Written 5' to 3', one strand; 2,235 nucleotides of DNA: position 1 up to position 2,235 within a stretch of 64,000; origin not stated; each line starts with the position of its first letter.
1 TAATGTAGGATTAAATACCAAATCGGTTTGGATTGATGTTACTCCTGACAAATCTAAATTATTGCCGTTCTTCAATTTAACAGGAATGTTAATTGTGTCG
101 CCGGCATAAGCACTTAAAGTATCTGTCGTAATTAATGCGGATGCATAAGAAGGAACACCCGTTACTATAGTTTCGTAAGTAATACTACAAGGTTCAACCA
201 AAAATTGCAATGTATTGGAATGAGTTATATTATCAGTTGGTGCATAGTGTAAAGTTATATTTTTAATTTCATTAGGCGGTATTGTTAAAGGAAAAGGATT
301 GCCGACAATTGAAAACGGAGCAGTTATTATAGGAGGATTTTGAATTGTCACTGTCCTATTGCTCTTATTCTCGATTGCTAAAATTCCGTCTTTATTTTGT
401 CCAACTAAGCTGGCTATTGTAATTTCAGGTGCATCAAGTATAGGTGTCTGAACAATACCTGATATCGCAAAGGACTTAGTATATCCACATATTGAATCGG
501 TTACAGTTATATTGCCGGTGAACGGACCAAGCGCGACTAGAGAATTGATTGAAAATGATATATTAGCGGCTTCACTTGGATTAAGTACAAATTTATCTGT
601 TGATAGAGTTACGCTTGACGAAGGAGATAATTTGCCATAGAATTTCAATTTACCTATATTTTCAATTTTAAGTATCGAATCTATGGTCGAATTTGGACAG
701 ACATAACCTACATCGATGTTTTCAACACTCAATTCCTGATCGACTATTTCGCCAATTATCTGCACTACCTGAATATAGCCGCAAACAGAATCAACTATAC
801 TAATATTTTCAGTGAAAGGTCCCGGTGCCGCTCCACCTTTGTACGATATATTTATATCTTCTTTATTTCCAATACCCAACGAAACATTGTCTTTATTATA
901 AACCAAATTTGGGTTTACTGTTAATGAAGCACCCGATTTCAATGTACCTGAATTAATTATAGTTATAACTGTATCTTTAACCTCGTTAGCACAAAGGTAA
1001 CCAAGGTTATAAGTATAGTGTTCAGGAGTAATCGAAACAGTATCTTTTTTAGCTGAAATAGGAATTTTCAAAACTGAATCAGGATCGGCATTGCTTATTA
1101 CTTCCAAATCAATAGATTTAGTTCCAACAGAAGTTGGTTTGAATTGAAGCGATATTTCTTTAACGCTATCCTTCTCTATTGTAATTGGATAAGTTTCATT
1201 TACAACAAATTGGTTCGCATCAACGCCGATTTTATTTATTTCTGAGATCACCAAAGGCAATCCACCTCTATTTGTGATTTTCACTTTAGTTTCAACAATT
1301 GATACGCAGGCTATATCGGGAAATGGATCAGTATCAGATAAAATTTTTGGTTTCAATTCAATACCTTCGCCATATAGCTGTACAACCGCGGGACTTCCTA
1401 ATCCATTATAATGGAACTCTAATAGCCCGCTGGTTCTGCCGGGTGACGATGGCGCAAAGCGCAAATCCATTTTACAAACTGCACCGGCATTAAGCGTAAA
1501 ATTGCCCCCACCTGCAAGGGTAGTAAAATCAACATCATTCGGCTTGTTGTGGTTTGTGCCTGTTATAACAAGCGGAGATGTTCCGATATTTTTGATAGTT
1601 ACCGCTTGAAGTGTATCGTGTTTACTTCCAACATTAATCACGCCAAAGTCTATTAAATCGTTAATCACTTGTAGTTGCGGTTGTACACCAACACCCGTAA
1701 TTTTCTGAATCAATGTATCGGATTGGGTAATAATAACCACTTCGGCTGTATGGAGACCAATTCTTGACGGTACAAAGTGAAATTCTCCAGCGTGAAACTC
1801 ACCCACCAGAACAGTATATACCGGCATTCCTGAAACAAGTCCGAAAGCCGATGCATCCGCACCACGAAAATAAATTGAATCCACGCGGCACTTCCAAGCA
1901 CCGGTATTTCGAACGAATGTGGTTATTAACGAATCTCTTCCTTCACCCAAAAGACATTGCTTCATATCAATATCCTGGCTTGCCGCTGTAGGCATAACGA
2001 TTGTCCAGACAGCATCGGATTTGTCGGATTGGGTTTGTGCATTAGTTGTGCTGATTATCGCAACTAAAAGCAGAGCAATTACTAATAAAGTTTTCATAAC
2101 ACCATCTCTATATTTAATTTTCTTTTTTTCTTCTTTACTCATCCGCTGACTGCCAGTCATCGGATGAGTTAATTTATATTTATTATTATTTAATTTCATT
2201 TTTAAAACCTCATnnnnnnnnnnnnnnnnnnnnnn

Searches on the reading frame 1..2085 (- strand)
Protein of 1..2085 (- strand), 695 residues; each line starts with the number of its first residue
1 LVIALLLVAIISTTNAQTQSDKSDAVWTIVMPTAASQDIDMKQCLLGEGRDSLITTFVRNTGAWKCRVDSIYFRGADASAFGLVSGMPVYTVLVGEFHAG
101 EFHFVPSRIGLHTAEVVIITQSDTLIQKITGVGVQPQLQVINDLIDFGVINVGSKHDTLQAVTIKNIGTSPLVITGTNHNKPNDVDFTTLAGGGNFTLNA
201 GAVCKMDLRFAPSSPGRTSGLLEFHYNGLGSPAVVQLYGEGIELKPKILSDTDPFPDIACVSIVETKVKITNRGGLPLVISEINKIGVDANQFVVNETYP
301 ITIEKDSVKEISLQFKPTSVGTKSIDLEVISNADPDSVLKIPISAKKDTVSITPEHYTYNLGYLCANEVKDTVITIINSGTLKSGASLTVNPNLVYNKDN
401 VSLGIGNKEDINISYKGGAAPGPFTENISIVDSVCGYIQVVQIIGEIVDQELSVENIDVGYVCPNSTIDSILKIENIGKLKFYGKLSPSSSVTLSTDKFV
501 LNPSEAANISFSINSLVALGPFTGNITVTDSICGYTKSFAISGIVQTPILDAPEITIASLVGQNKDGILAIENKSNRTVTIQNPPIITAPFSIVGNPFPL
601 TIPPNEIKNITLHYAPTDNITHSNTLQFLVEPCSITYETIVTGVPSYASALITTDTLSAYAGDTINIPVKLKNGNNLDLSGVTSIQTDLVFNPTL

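Call 9: search_protein_families(library=pfam, proteins=[window:1-2085:-], max_evalue=10)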
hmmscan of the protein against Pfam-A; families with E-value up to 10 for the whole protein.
window:1-2085:- (695 aa): 11 families
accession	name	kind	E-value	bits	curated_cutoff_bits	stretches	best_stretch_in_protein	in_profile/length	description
PF22544.2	HYDIN_VesB_CFA65-like_Ig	-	3.9e-23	82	25.5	5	136-240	1-100/100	HYDIN/CFA65/VesB-like, Ig-like domain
PF15780.11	ASH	-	2.3e-15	57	27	3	561-630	21-90/98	Abnormal spindle-like microcephaly-assoc'd, ASPM-SPD-2-Hydin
PF22073.2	Cep192_D4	-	5.4e-15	56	35.5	3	136-241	2-111/112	Cep192 domain 4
PF22067.2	Cep192_D3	-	8.1e-09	35.9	27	1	554-643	8-97/99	Cep192 domain 3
PF07610.17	DUF1573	-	2.1e-08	34.5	26.1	2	262-337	17-89/98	Protein of unknown function (DUF1573)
PF24507.1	Ig_CFAP65_4th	-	4.3e-06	27.5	27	1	570-631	3-63/76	CFAP65, fourth Ig-like domain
PF22066.2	Cep192_D8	-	0.00059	20.5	33.5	1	139-241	7-100/101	Cep192 domain 8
PF18128.7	HydF_dimer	-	0.029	14.9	23.4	1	116-178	12-72/99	Hydrogen maturase F dimerization domain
PF24501.1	Ig_TMEM131L_5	-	0.093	13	27.8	0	272-317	1-48/66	TMEM131L fifth Ig-like domain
PF24053.1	DUF7356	-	0.54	10.7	27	1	367-417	32-82/105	Domain of unknown function (DUF7356)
PF24798.1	Ig-CFAP74_4th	-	0.71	10.5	28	0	569-606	11-48/95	CFAP74 forth Ig-like domain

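Call 66: find_homologous_proteins(query=window:1-2085:-, max_evalue=1e-30)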
Query window:1-2085:- (695 aa): 77 proteins with E <= 1e-30 among 8000 candidates.
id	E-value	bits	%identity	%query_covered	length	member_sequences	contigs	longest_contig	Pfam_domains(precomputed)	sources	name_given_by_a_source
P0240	0.0e+0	1521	100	100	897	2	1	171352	PF22073.3,PF15780.12,PF07610.18,PF18962.8,PF22067.3,PF22544.3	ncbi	-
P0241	0.0e+0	1151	74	100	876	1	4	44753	PF22073.3,PF15780.12,PF07610.18,PF18962.8,PF22067.3,PF22544.3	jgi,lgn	jgi:hypothetical protein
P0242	0.0e+0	1126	72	100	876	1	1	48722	PF22073.3,PF15780.12,PF07610.18,PF18962.8,PF22067.3,PF22544.3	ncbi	-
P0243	0.0e+0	1113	71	100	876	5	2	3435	PF22073.3,PF15780.12,PF07610.18,PF18962.8,PF22067.3,PF22544.3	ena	-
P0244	6.7e-193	661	54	66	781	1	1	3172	PF22073.3,PF15780.12,PF07610.18,PF18962.8,PF22067.3,PF22544.3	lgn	-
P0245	9.1e-185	634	49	76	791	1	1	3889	PF22073.3,PF15780.12,PF07610.18,PF18962.8,PF22067.3,PF12371.15,PF22544.3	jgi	jgi:hypothetical protein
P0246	5.8e-184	632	49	80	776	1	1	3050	PF22073.3,PF15780.12,PF22067.3,PF22544.3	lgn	-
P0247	2.4e-172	593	46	77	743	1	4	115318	PF22073.3,PF15780.12,PF07610.18,PF18962.8,PF12371.15,PF24501.2,PF22544.3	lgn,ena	-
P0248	7.5e-171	588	53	64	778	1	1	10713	PF22073.3,PF15780.12,PF18962.8,PF22066.3,PF12371.15,PF22544.3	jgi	jgi:hypothetical protein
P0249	1.1e-166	574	49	66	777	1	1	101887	PF22073.3,PF15780.12,PF07610.18,PF18962.8,PF22067.3,PF24499.2,PF24501.2,PF22544.3,PF00630.26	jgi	-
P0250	1.2e-165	571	49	67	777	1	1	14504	PF22073.3,PF15780.12,PF07610.18,PF00963.25,PF18962.8,PF22067.3,PF22544.3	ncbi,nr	ncbi:MAG: domain, G-beta repeat [Ignavibacteria bacterium]|nr:domain, G-beta repeat [Ignavibacteria 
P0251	4.8e-165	569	50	63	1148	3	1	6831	PF22073.3,PF13360.14,PF15780.12,PF07610.18,PF18962.8,PF14505.13,PF12371.15,PF25293.2,PF22544.3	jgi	jgi:hypothetical protein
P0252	3.0e-163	563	48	70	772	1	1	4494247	PF22073.3,PF15780.12,PF07610.18,PF18962.8,PF22067.3,PF24499.2,PF22544.3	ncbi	-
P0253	7.9e-163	562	53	62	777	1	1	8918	PF22073.3,PF15780.12,PF07610.18,PF18962.8,PF22067.3,PF12371.15,PF22544.3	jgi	jgi:hypothetical protein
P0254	4.8e-155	536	50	62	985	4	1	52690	PF25168.2,PF07610.18,PF24105.2,PF24805.2,PF25048.2,PF24017.3,PF23342.2,PF23411.2,PF13570.14,PF24817.2,PF02239.23,PF22067.3,PF24499.2,PF22544.3,PF22073.3,PF23393.3,PF23389.2,PF20426.5,PF25460.2,PF00400.39,PF23414.2,PF25178.1,PF25174.2,PF24814.2,PF23381.2,PF25173.2,PF25171.2,PF12894.14,PF25175.2,PF247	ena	-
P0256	3.0e-153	530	45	66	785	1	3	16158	PF22073.3,PF15780.12,PF07610.18,PF18962.8,PF22067.3,PF12371.15,PF22544.3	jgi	-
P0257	2.3e-149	517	42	78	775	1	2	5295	PF22073.3,PF15780.12,PF07610.18,PF18962.8,PF24291.2,PF24499.2,PF12371.15,PF22544.3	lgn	-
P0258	2.0e-143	498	38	100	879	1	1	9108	PF22060.3,PF07610.18,PF22067.3,PF24507.2,PF22544.3,PF22073.3,PF24816.3,PF15780.12,PF24798.3,PF18962.8,PF14874.13,PF12371.15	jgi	-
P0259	8.2e-137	476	49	63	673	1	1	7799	PF22073.3,PF15780.12,PF07610.18,PF24798.3,PF18962.8,PF22067.3,PF24507.2,PF24291.2,PF12371.15,PF22544.3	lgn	-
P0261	6.6e-130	453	53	38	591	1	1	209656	PF22073.3,PF15780.12,PF18962.8,PF12371.15,PF22544.3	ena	-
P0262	1.1e-128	449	46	65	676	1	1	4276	PF22073.3,PF15780.12,PF18962.8,PF22544.3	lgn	-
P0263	7.3e-123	430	44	66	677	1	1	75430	PF22073.3,PF15780.12,PF18962.8,PF22544.3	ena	-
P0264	1.8e-122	428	37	82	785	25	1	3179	PF22073.3,PF15780.12,PF07610.18,PF18962.8,PF22067.3,PF24499.2,PF24501.2,PF22544.3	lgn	-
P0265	5.1e-121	424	43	66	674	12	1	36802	PF22073.3,PF15780.12,PF18962.8,PF22544.3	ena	-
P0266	4.0e-120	421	48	62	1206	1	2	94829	PF22073.3,PF15780.12,PF18962.8,PF24291.2,PF22544.3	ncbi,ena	ncbi:MAG: choice-of-anchor D domain-containing protein [bacterium]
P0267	2.2e-103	365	42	64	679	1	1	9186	PF22073.3,PF15780.12,PF07610.18,PF18962.8,PF22067.3,PF22544.3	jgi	jgi:hypothetical protein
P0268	6.0e-102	361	64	33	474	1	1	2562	PF22073.3,PF15780.12,PF18962.8,PF22544.3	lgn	-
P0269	2.4e-98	349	63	33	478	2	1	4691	PF22073.3,PF15780.12,PF18962.8,PF22544.3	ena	-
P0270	3.6e-98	348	46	39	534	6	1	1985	PF22073.3,PF15780.12,PF07610.18,PF18962.8,PF12371.15,PF24501.2,PF22544.3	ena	-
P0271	7.8e-98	347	57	36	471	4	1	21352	PF22073.3,PF15780.12,PF00963.25,PF18962.8,PF22544.3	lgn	-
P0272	1.6e-96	343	61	35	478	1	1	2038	PF22073.3,PF15780.12,PF18962.8,PF22544.3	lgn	-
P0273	2.6e-95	339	50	48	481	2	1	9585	PF22073.3,PF15780.12,PF23381.2,PF18962.8,PF00400.39,PF22544.3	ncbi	-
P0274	1.0e-94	337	42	64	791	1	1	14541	PF22073.3,PF15780.12,PF18483.9,PF18962.8,PF03388.21,PF00139.27,PF22544.3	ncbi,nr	ncbi:MAG: hypothetical protein QG635_767 [Bacteroidota bacterium]|nr:hypothetical protein [Bacteroid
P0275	8.7e-94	334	60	35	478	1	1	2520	PF22073.3,PF15780.12,PF18962.8,PF22544.3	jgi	-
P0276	1.4e-93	333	59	35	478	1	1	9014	PF22073.3,PF15780.12,PF18962.8,PF22544.3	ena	-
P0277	1.1e-90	323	38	60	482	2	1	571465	PF22073.3,PF15780.12,PF18962.8,PF22544.3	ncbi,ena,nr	ncbi:MAG: hypothetical protein CVV22_00805 [Ignavibacteriae bacterium HGW-Ignavibacteriae-1]|nr:MAG:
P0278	2.2e-87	312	62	33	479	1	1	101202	PF22073.3,PF15780.12,PF18962.8,PF22544.3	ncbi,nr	ncbi:MAG: choice-of-anchor D domain-containing protein [Candidatus Kapabacteria bacterium]|nr:choice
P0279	1.5e-86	310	54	39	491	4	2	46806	PF22073.3,PF18962.8,PF22544.3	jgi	jgi:hypothetical protein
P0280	4.3e-86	308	54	39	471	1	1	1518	PF22073.3,PF18962.8,PF22544.3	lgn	-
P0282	3.5e-84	302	54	39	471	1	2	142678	PF22073.3,PF18962.8,PF22544.3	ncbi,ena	ncbi:MAG: T9SS type A sorting domain-containing protein [bacterium]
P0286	1.6e-80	290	55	36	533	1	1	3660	PF22073.3,PF15780.12,PF18962.8,PF22544.3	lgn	-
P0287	4.9e-80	288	56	35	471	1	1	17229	PF22073.3,PF15780.12,PF18962.8,PF22544.3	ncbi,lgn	-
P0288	1.8e-79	286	61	32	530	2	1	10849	PF25174.2,PF24814.2,PF23381.2,PF25173.2,PF25175.2,PF24817.2,PF22544.3,PF22073.3,PF25172.2,PF15780.12,PF24782.3,PF25391.2,PF18962.8,PF00400.39,PF23414.2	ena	-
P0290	3.1e-78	282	56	35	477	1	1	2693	PF22073.3,PF18962.8,PF22544.3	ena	-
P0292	2.9e-77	279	57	29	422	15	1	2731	PF22073.3,PF15780.12,PF18962.8,PF22544.3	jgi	jgi:hypothetical protein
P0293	8.8e-74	267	56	33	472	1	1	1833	PF22073.3,PF18962.8,PF22544.3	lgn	-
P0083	3.0e-73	266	46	40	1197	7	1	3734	PF22073.3,PF15780.12,PF00092.35,PF13519.13,PF06739.18,PF22544.3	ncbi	ncbi:MAG: choice-of-anchor D domain-containing protein, partial [Candidatus Kapaibacterium sp.]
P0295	4.5e-72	262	53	35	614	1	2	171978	PF22073.3,PF15780.12,PF18962.8,PF25788.3,PF22544.3,PF00041.28,PF16656.12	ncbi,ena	ncbi:MAG: choice-of-anchor D domain-containing protein [bacterium]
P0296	5.8e-72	261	60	29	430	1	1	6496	PF18962.8,PF22544.3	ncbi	-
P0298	2.2e-70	256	57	32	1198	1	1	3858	PF22073.3,PF15780.12,PF00092.35,PF18962.8,PF13519.13,PF22544.3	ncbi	ncbi:MAG: choice-of-anchor D domain-containing protein, partial [Bacteroidetes bacterium]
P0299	6.5e-70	255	36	62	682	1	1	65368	PF22073.3,PF15780.12,PF18962.8,PF22067.3,PF22544.3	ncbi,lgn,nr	ncbi:MAG: choice-of-anchor D domain-containing protein [Candidatus Kapabacteria bacterium]|nr:choice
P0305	2.0e-61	227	49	33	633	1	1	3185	PF22073.3,PF09603.16,PF18962.8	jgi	jgi:uncharacterized protein (TIGR02145 family)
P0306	1.6e-60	224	65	22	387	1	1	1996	PF22073.3,PF15780.12,PF18962.8,PF22544.3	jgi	jgi:hypothetical protein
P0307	6.0e-60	222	47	33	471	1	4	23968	PF22073.3,PF18962.8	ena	-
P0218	3.2e-56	209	47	34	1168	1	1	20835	PF22073.3,PF09603.16,PF15780.12,PF18962.8,PF12371.15,PF22544.3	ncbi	-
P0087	2.9e-49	186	44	32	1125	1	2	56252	PF22073.3,PF09603.16,PF15780.12,PF00092.35,PF18962.8,PF13519.13,PF22067.3,PF12371.15,PF24501.2,PF22544.3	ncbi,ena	ncbi:MAG: FISUMP domain-containing protein [bacterium]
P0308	4.6e-47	179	44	32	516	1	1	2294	PF22073.3,PF18962.8,PF22544.3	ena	-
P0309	6.8e-36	142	62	17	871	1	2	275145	PF18962.8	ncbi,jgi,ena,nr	ncbi:MAG: hypothetical protein CVV22_11180 [Ignavibacteriae bacterium HGW-Ignavibacteriae-1]|jgi:hyp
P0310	4.4e-35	140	62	17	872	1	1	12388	PF26094.1,PF18962.8,PF24005.2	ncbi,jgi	-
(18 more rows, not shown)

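Call 68: find_encoding_contigs(protein=P0241, flank=10000, max_places=1)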
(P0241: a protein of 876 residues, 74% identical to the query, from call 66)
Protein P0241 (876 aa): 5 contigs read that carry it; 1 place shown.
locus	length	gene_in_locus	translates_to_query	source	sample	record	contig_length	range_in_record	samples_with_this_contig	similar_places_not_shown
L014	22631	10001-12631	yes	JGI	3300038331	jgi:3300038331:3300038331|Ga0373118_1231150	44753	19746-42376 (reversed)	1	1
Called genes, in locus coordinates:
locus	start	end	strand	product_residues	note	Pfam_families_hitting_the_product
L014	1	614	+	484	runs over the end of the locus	-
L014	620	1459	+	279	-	PF13489:Methyltransf_23, PF08241:Methyltransf_11 (weak), PF08242:Methyltransf_12 (weak), PF13847:Methyltransf_31 (weak)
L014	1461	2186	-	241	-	PF00902:TatC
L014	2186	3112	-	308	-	PF05036:SPOR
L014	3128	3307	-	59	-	-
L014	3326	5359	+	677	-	PF00092:VWA, PF13519:VWA_2, PF09603:Fib_succ_major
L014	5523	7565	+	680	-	PF00092:VWA, PF13519:VWA_2, PF09603:Fib_succ_major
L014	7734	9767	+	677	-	PF00092:VWA, PF13519:VWA_2, PF09603:Fib_succ_major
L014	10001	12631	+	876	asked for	PF07610:DUF1573 (faint), PF15780:ASH (faint), PF22073:Cep192_D4 (weak), PF22544:HYDIN_VesB_CFA65-like_Ig, PF22067:Cep192_D3, PF18962:Por_Secre_tail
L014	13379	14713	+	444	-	PF01554:MatE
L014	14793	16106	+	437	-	PF05221:AdoHcyase, PF00670:AdoHcyase_NAD, PF02826:2-Hacid_dh_C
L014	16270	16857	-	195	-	PF09603:Fib_succ_major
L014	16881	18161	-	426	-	PF13415:Beta-prop_FBX42, PF01344:Kelch_1 (faint), PF24681:Kelch_KLHDC2_KLHL20_DRC7, PF24981:Beta-prop_ATRN-LZTR1, PF13418:Beta-prop_TYW4 (weak), PF24981:Beta-prop_ATRN-LZTR1, PF13415:Beta-prop_FBX42, PF24681:Kelch_KLHDC2_KLHL20_DRC7, +5 more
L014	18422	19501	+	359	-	PF06144:DNA_pol3_delta, PF21694:DNA_pol3_delta_C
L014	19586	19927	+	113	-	PF01740:STAS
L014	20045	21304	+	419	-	-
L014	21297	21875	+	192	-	-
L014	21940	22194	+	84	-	PF02700:PurS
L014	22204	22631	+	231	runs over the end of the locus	PF13507:GATase_5, PF07685:GATase_3, PF01965:DJ-1_PfpI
